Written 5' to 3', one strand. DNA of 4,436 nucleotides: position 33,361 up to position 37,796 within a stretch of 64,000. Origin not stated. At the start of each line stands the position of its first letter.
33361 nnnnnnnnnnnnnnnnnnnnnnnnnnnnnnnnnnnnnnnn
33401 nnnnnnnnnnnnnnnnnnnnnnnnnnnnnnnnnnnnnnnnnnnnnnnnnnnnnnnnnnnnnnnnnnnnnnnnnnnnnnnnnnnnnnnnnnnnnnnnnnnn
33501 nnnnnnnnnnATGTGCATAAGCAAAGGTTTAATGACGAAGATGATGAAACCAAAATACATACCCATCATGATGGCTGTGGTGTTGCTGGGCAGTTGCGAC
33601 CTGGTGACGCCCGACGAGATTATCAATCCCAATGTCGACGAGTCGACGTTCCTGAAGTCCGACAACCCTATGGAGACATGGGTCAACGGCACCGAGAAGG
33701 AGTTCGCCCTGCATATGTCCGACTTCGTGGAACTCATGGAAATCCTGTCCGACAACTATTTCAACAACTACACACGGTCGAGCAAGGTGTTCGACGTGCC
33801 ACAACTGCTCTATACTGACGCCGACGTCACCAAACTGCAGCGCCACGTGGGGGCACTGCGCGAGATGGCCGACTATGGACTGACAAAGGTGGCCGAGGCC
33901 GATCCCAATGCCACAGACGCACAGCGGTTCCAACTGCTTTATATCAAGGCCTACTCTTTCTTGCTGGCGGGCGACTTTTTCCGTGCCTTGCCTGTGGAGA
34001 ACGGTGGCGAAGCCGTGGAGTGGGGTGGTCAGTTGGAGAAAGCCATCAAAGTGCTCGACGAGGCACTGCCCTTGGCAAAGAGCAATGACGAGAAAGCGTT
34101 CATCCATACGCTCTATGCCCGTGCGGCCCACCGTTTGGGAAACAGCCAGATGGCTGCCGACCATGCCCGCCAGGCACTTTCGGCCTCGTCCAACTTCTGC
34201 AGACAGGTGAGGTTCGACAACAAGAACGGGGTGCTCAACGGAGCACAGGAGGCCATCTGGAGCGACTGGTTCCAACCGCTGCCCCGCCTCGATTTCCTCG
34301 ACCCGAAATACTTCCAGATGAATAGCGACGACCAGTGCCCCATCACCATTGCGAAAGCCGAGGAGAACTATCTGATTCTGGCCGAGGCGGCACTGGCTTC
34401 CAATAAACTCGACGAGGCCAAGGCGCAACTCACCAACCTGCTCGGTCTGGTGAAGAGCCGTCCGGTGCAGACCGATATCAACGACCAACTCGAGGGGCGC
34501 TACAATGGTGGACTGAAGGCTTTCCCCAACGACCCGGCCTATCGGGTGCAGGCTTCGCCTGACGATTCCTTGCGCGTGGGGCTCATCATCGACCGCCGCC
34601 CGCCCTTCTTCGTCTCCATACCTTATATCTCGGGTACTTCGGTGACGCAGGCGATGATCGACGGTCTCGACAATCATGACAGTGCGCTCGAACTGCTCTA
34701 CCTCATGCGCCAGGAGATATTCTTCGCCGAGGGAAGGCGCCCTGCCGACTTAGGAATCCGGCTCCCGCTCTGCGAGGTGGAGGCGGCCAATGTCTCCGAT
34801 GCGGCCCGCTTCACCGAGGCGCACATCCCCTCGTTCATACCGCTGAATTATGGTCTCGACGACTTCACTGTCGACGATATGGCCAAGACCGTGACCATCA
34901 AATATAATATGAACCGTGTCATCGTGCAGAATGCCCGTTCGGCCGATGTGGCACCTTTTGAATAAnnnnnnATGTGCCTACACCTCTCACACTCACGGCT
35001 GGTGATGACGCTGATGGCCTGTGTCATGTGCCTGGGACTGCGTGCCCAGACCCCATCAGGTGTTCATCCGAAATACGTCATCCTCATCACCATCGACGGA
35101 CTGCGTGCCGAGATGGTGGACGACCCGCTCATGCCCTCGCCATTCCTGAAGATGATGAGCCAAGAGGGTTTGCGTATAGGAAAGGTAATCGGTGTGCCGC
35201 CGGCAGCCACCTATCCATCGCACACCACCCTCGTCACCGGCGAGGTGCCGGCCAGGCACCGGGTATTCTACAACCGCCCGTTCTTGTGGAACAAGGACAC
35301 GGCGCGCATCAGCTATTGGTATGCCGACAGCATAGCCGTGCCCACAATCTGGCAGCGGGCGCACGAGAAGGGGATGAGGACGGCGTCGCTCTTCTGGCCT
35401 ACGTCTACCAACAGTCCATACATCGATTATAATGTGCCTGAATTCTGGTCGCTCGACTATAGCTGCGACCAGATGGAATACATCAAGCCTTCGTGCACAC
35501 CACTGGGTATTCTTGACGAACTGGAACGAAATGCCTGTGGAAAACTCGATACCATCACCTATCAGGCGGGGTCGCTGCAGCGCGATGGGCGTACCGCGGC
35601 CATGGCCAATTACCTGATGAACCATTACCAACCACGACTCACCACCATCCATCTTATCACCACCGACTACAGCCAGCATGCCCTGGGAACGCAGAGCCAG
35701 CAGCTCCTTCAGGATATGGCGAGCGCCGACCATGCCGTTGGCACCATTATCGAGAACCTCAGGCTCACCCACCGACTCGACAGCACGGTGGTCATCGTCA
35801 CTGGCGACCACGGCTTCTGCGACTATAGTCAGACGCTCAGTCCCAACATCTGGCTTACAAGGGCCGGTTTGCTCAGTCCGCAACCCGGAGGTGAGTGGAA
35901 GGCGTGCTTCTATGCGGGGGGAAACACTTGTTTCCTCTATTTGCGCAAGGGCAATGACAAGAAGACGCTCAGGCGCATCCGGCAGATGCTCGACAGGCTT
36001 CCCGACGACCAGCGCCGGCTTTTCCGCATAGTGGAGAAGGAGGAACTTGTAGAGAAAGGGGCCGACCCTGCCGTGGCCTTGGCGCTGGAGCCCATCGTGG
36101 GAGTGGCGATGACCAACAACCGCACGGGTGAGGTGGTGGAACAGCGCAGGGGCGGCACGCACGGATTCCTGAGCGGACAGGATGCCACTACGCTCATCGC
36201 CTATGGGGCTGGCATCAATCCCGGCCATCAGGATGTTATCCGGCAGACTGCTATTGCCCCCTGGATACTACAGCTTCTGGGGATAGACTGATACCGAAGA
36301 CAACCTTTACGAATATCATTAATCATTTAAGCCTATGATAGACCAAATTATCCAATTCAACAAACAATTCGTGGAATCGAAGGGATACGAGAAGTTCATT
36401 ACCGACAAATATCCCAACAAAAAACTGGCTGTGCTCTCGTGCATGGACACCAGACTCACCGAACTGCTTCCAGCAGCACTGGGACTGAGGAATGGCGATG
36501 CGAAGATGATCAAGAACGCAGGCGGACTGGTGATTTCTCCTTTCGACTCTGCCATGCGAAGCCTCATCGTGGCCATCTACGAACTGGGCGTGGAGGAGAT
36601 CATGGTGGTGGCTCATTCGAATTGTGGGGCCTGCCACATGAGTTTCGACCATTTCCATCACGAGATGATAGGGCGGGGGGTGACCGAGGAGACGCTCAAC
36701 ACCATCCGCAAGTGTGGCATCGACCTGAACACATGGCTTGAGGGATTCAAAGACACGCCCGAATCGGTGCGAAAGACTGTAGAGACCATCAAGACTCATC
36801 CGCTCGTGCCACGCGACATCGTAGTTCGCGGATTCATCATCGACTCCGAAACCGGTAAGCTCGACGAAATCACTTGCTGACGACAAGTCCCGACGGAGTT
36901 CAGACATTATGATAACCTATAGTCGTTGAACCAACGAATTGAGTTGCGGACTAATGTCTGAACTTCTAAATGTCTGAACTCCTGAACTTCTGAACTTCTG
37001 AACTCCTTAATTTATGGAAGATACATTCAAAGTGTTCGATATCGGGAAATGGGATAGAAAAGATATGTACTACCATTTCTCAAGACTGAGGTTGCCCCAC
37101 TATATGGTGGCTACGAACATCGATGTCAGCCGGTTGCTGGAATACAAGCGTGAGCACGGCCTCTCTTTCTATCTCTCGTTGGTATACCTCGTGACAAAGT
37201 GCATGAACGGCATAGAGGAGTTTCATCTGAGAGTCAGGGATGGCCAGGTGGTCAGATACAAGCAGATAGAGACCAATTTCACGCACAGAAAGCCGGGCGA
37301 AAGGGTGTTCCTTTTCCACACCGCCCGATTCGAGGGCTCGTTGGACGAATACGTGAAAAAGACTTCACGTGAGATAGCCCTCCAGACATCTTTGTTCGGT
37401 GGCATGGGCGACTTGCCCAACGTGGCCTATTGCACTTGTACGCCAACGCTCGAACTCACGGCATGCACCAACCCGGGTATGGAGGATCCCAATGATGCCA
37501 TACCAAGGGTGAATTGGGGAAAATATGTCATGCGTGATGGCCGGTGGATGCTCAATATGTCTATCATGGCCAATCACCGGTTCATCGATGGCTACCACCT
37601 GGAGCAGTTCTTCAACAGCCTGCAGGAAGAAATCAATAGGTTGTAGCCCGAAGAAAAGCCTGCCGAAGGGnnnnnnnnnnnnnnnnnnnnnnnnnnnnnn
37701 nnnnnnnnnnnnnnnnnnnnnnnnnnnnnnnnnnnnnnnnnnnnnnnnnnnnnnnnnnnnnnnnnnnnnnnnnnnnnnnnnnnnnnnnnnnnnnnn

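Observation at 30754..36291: SusC/SusD pair coupled to a phosphodiesterase instead of a glycosidase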

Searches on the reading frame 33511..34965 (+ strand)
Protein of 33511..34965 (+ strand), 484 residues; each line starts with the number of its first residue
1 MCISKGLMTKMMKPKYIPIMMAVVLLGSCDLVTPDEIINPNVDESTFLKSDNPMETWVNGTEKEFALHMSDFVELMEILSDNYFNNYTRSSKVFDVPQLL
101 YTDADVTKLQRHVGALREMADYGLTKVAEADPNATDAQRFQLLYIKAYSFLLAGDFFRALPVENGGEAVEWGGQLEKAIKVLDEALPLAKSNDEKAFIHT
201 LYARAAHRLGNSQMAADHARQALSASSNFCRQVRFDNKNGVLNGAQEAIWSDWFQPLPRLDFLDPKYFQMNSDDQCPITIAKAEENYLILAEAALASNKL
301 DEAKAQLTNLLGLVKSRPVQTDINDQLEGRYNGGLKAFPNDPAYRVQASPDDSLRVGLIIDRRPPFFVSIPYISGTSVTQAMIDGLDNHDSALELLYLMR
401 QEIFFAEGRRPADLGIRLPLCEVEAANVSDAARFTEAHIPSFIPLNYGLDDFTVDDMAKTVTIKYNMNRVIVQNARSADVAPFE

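Call 3: search_protein_families(library=pfam, proteins=[window:33511-34965:+])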
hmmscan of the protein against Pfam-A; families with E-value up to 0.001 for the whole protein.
window:33511-34965:+ (484 aa): 2 families
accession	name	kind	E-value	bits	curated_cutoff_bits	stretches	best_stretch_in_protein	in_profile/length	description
PF13424.12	TPR_12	-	4.5e-05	24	30.1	1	171-225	15-74/77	Tetratricopeptide repeat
PF13428.12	TPR_14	-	0.00049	21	23.5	0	170-192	12-34/44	Tetratricopeptide repeat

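Call 4: search_protein_families(library=ncbifam, proteins=[window:33511-34965:+])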
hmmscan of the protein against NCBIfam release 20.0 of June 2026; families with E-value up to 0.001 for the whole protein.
window:33511-34965:+ (484 aa): 1 family
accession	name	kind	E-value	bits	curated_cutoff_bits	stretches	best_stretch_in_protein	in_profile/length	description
NF052415.1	T3SS_chap_SctY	equivalog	8.5e-06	26.2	70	1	173-224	54-105/106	type III secretion apparatus assembly chaperone SctY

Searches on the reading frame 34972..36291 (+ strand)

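Call 3: search_protein_families(library=pfam, proteins=[window:34972-36291:+])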
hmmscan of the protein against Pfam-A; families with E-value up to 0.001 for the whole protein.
window:34972-36291:+ (439 aa): 2 families
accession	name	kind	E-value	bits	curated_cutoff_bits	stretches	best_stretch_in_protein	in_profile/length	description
PF01663.27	Phosphodiest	-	1.1e-40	140.8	23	1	36-399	1-341/342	Type I phosphodiesterase / nucleotide pyrophosphatase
PF00884.28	Sulfatase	-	2.6e-08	34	25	1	35-281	2-242/301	Sulfatase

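Call 4: search_protein_families(library=ncbifam, proteins=[window:34972-36291:+])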
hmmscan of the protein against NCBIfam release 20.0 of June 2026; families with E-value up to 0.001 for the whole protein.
window:34972-36291:+ (439 aa): 6 families
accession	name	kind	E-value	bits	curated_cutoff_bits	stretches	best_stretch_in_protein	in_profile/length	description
NF042991.1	alk_phos_PafA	equivalog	5.5e-07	28.4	650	0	27-136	31-140/554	alkaline phosphatase PafA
NF010322.0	PRK13759.1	equivalog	1.2e-06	27.4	481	0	35-107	8-83/486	arylsulfatase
NF051873.1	AlkPhosPhoY32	equivalog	5.9e-06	25.1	1000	0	223-290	282-347/539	alkaline phosphatase PhoY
TIGR02335.1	hydr_PhnA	equivalog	6.6e-05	22.2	407.55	1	34-292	13-251/408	phosphonoacetate hydrolase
TIGR03417.1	chol_sulfatase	equivalog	0.00021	20.3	433.45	0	226-281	236-291/500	choline-sulfatase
NF038282.1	LapC_YejM_PbgA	exception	0.00027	19.4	825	1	219-282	388-451/584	LPS biosynthesis-modulating metalloenzyme YejM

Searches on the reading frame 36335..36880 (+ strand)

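Call 79: search_protein_families(library=pfam, max_evalue=0.01, proteins=[window:36335-36880:+])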
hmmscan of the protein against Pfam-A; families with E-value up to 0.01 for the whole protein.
window:36335-36880:+ (181 aa): 1 family
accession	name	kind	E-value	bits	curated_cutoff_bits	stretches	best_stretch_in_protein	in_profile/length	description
PF00484.24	Pro_CA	-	3.5e-17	63.5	25.7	1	32-175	2-155/156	Carbonic anhydrase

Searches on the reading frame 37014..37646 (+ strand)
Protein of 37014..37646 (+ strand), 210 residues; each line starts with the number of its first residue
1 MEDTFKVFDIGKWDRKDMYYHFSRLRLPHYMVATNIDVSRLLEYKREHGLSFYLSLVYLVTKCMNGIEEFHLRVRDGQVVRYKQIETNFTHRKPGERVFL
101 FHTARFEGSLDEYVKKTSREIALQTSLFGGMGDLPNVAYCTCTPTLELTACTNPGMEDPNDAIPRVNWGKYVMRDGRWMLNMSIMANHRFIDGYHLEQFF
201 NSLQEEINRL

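Call 3: search_protein_families(library=pfam, proteins=[window:37014-37646:+])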
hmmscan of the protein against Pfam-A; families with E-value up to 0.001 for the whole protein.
window:37014-37646:+ (210 aa): 2 families
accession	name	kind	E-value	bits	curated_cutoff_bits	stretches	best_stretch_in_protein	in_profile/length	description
PF00302.23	CAT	-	8.1e-20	72.1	23.5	1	5-204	3-205/205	Chloramphenicol acetyltransferase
PF00198.28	2-oxoacid_dh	-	0.00029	20.8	23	0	177-208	194-225/232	2-oxoacid dehydrogenases acyltransferase (catalytic domain)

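Call 4: search_protein_families(library=ncbifam, proteins=[window:37014-37646:+])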
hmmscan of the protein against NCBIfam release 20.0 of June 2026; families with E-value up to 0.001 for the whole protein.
window:37014-37646:+ (210 aa): 4 families
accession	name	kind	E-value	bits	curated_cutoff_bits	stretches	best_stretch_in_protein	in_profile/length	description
NF000491.1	chloram_CatA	equivalog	2.5e-23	83.1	270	1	5-207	1-207/208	type A chloramphenicol O-acetyltransferase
NF040638.1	CatA_like_3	equivalog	3.9e-19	69.2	275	1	5-209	2-211/212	CatA-like O-acetyltransferase, family 3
NF033155.1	CatA_like_1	equivalog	1.8e-17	63.9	300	1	4-206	3-201/209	CatA-like O-acetyltransferase, family 1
NF040637.1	CatA_like_2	equivalog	1.6e-14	54.1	250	2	13-89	8-84/203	CatA-like O-acetyltransferase, family 2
